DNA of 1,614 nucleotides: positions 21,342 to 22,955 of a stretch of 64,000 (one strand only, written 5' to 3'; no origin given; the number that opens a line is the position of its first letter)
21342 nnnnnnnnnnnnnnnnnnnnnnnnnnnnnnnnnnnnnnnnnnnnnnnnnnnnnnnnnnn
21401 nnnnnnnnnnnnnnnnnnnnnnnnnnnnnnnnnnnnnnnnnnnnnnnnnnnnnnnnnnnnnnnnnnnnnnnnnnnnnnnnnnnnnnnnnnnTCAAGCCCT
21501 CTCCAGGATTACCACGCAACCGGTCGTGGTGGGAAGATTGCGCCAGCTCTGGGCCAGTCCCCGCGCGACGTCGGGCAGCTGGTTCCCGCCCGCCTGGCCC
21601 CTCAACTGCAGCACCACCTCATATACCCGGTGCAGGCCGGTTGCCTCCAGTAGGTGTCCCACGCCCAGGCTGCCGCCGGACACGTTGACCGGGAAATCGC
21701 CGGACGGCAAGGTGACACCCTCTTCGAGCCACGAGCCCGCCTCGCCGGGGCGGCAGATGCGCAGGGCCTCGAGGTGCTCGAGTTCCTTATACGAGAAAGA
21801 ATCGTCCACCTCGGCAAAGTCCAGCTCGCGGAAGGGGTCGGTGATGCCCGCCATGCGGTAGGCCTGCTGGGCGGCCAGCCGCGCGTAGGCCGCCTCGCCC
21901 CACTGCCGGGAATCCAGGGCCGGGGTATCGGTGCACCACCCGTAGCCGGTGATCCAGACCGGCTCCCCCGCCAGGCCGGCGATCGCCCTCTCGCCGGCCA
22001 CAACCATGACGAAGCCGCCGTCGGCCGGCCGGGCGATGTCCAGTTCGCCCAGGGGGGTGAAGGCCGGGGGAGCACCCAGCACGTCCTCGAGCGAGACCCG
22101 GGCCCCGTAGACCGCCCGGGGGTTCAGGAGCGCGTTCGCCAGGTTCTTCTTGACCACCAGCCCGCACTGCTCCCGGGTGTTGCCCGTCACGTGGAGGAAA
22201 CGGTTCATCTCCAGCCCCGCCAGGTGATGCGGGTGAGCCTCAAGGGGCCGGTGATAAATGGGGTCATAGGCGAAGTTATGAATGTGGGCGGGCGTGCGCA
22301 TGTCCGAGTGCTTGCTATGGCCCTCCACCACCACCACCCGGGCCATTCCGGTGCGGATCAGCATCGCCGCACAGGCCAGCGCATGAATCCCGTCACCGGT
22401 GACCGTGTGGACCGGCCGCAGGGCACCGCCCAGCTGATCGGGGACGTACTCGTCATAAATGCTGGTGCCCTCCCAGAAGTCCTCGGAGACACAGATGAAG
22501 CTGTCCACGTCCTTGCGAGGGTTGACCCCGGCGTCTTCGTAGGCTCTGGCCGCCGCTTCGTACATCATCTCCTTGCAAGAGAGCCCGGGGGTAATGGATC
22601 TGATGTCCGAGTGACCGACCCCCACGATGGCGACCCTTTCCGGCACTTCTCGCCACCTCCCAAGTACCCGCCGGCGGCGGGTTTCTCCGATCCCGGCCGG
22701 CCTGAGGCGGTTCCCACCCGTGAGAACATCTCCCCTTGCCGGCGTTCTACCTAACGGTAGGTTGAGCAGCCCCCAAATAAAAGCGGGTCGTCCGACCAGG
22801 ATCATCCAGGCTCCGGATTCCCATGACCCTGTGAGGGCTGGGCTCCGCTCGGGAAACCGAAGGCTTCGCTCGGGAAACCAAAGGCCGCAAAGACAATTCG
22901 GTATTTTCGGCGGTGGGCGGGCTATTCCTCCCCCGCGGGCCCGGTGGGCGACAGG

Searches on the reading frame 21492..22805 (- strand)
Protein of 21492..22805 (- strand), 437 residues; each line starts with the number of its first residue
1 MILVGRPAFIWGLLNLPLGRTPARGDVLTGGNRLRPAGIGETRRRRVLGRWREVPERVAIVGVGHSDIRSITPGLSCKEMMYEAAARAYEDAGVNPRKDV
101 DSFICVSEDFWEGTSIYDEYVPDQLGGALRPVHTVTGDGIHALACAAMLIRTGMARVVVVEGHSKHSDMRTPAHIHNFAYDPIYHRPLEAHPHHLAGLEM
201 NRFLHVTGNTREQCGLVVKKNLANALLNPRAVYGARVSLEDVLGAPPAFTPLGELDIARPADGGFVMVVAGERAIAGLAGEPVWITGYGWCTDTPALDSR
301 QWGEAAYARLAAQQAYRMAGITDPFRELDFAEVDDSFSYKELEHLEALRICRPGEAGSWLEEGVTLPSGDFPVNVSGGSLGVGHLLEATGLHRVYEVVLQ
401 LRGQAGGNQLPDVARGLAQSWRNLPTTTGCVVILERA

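Call 66: search_protein_families(library=pfam, proteins=[window:21492-22805:-], max_evalue=0.00001)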
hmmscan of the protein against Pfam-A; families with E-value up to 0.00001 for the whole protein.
window:21492-22805:- (437 aa): 1 family
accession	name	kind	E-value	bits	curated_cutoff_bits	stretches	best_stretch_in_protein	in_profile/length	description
PF22691.2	Thiolase_C_1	-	4.8e-29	101.4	28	1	305-434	17-142/144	Thiolase C-terminal domain-like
